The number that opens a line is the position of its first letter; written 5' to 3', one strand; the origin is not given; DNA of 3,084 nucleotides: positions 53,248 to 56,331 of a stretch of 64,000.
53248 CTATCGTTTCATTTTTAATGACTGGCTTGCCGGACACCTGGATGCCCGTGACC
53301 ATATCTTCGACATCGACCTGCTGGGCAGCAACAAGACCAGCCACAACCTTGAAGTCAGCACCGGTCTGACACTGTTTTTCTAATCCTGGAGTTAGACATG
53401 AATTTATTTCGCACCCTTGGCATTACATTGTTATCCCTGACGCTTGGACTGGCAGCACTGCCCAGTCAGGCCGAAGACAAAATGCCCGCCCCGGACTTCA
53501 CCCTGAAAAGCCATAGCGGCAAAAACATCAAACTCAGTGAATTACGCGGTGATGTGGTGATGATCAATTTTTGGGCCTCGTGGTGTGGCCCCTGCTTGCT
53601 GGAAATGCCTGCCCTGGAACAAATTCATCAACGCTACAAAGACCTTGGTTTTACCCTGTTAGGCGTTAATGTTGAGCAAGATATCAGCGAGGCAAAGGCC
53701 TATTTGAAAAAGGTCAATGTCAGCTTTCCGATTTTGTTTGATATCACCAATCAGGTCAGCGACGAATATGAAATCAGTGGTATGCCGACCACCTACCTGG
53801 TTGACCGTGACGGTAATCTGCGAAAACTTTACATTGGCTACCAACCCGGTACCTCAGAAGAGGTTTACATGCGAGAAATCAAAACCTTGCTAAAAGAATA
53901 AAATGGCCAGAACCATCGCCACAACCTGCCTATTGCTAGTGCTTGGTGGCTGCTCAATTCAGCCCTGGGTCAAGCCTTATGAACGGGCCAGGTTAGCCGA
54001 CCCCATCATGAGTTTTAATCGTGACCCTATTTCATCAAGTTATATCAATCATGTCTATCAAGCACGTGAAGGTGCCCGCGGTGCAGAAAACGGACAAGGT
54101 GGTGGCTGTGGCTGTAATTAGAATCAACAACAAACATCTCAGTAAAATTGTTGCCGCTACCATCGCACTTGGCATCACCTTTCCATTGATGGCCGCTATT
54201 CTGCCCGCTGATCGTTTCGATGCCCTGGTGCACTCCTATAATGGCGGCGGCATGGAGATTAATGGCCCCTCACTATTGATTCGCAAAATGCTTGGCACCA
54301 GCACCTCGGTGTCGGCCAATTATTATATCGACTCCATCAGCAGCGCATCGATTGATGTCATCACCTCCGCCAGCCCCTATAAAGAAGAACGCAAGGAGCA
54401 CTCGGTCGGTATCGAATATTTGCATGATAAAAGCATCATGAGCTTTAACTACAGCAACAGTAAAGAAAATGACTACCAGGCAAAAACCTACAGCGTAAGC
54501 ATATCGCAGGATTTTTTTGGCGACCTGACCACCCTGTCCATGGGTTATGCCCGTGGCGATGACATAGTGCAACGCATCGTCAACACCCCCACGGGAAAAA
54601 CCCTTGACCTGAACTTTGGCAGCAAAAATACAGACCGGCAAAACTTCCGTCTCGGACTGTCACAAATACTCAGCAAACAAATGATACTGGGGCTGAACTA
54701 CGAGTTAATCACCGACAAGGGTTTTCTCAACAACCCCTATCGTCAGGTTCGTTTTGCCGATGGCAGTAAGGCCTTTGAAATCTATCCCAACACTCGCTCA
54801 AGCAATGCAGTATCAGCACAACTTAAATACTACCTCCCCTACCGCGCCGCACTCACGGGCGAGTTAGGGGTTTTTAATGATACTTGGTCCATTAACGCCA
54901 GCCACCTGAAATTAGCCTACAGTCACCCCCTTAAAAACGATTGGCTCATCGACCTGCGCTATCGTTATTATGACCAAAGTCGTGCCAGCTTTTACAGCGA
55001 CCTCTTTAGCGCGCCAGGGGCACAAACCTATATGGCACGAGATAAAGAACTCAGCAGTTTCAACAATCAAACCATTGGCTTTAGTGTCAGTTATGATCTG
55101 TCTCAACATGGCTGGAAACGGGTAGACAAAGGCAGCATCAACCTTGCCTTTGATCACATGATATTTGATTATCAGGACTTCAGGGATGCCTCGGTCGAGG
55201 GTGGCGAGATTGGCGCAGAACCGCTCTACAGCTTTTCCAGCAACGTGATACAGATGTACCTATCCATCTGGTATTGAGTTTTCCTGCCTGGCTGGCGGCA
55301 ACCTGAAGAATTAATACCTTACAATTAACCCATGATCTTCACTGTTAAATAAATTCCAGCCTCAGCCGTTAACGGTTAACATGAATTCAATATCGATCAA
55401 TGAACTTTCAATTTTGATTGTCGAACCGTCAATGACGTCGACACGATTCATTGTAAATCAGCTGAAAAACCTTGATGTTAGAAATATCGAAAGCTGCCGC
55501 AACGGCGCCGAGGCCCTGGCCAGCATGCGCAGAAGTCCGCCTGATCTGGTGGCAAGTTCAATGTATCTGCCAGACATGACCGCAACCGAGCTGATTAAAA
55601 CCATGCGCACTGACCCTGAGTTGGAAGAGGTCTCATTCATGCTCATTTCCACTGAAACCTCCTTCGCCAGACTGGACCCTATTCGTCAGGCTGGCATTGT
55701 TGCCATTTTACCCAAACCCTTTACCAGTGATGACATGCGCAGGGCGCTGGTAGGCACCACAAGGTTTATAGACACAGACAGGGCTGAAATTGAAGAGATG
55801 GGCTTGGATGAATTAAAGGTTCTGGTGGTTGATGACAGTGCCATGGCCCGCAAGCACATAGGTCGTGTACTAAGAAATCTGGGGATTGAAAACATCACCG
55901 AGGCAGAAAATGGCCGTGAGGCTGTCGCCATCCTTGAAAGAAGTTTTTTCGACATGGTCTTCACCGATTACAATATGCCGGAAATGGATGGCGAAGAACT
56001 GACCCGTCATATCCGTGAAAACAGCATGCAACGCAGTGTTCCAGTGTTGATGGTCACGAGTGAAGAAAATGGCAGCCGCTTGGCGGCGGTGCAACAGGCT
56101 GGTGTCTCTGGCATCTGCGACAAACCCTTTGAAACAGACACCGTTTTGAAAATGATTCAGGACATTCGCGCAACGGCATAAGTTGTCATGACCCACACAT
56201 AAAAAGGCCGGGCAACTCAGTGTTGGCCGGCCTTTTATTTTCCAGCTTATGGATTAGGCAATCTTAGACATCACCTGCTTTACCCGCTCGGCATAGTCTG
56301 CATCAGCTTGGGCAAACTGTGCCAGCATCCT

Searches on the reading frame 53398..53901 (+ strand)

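Call 12: search_protein_families(library=pfam, proteins=[window:53398-53901:+], max_evalue=0.01)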
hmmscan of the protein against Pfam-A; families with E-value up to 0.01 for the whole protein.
window:53398-53901:+ (167 aa): 7 families
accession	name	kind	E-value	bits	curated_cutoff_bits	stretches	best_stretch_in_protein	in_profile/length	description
PF00578.27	AhpC-TSA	-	1.6e-29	102.8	26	1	30-143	4-123/124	AhpC/TSA family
PF08534.16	Redoxin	-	2.5e-28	99.2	26.6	1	28-153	3-140/148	Redoxin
PF13905.12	Thioredoxin_8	-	2.6e-15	57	27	1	51-140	1-93/94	Thioredoxin-like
PF00085.26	Thioredoxin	-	1.2e-11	45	23.5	1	52-102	19-68/103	Thioredoxin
PF00255.25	GSHPx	-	4.6e-08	33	27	1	33-98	3-67/108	Glutathione peroxidase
PF13098.12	Thioredoxin_2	-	3.7e-05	24.4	27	1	50-151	4-97/104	Thioredoxin-like domain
PF02630.20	SCO1-SenC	-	0.0063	16.9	22.8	0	32-81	2-52/134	SCO1/SenC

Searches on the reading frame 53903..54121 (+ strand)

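Call 102: search_protein_families(library=pfam, proteins=[window:53903-54121:+], max_evalue=0.001)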
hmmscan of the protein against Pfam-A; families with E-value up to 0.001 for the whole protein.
window:53903-54121:+ (72 aa): 1 family
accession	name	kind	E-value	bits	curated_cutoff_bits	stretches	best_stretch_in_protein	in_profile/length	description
PF14086.11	DUF4266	-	6e-22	78.8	27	1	23-72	1-50/50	Domain of unknown function (DUF4266)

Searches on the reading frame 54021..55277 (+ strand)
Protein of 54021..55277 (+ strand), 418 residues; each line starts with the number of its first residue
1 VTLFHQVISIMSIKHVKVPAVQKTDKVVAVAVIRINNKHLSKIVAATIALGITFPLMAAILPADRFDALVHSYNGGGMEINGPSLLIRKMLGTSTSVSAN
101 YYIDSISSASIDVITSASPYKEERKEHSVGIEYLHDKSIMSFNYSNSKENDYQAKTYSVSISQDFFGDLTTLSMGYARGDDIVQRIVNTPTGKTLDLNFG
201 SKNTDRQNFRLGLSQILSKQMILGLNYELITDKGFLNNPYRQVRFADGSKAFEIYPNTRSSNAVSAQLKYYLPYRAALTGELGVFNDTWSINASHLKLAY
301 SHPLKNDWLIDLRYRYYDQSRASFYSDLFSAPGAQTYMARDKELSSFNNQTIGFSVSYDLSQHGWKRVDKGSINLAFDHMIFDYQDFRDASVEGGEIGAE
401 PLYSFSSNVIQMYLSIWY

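Call 12: search_protein_families(library=pfam, proteins=[window:54021-55277:+], max_evalue=0.01)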
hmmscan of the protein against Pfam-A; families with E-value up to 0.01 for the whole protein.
window:54021-55277:+ (418 aa): 1 family
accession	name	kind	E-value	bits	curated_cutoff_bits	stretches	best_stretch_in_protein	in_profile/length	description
PF12094.14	DUF3570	-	2.1e-40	139.3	25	1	115-362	106-383/427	Protein of unknown function (DUF3570)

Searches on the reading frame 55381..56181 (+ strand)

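Call 12: search_protein_families(library=pfam, proteins=[window:55381-56181:+], max_evalue=0.01)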
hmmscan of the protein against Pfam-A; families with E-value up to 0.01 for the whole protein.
window:55381-56181:+ (266 aa): 2 families
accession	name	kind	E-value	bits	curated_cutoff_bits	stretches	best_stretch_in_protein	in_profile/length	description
PF00072.30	Response_reg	-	4.4e-40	136.7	30.2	2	147-260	1-111/111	Response regulator receiver domain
PF21332.3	AmiR_N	-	0.00025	21.4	27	0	190-258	41-106/111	AmiR, N-terminal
